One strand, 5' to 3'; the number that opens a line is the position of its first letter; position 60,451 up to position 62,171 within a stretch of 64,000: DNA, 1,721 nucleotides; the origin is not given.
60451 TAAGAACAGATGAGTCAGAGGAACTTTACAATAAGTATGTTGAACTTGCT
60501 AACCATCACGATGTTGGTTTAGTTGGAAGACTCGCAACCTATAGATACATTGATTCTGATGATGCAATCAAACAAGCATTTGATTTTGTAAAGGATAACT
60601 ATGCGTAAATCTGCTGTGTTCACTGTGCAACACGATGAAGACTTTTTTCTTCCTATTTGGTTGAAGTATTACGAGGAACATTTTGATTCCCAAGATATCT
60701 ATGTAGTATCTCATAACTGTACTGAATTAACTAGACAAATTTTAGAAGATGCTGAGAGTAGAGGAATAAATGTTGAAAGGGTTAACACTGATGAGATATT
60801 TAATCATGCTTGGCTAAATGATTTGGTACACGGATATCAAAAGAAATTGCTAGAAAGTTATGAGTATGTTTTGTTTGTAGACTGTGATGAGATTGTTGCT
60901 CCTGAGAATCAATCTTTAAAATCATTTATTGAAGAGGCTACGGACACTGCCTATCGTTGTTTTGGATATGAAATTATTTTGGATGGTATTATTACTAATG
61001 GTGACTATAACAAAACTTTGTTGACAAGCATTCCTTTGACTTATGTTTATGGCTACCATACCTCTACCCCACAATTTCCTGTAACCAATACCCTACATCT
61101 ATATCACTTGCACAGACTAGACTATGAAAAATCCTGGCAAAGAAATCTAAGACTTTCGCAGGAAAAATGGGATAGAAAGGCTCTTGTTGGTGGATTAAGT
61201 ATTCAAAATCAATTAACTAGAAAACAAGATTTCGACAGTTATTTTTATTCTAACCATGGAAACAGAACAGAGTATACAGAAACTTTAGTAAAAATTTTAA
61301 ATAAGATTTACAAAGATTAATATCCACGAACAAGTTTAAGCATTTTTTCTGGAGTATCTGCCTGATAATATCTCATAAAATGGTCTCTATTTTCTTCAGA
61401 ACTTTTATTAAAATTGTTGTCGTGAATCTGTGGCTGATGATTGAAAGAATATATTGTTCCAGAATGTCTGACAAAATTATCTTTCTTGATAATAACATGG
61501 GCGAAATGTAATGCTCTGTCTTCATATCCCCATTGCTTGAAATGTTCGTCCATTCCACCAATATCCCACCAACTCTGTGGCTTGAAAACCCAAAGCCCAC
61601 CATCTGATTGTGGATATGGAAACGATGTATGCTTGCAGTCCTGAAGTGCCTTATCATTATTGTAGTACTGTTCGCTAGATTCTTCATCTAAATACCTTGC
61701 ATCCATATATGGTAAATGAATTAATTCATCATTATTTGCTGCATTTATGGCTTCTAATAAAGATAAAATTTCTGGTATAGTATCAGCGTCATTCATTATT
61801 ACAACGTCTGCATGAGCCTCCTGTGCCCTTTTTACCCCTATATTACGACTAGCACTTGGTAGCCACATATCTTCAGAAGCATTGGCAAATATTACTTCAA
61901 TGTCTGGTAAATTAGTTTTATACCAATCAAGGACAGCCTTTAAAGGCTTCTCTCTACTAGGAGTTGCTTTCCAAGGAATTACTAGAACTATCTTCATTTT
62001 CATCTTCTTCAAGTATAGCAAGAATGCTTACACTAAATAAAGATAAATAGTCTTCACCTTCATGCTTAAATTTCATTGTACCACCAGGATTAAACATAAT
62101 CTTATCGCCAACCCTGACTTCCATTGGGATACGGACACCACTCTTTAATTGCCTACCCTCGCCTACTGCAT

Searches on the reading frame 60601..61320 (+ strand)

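Call 8: search_protein_families(library=pfam, proteins=[window:60601-61320:+])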
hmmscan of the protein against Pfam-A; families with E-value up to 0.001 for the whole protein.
window:60601-61320:+ (239 aa): 2 families
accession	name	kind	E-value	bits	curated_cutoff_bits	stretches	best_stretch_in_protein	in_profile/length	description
PF13704.12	Glyco_tranf_2_4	-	1.5e-11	45.1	27.5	1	12-109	2-97/98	Glycosyl transferase family 2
PF03314.20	DUF273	-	0.00062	19.8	30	0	77-142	32-100/219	Protein of unknown function, DUF273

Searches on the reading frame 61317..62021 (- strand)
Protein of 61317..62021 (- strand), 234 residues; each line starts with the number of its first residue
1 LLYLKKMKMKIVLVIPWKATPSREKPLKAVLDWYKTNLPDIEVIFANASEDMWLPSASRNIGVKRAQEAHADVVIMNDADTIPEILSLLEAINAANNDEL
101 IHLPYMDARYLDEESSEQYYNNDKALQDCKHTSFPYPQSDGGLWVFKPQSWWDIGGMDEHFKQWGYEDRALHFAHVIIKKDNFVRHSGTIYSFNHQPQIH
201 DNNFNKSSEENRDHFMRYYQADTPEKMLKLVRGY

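Call 8: search_protein_families(library=pfam, proteins=[window:61317-62021:-])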
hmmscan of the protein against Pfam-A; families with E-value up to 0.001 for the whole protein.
window:61317-62021:- (234 aa): 1 family
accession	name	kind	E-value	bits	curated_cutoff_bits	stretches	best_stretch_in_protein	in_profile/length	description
PF02709.20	Glyco_transf_7C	-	1.2e-07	31.7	23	1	131-188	11-67/78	N-terminal domain of galactosyltransferase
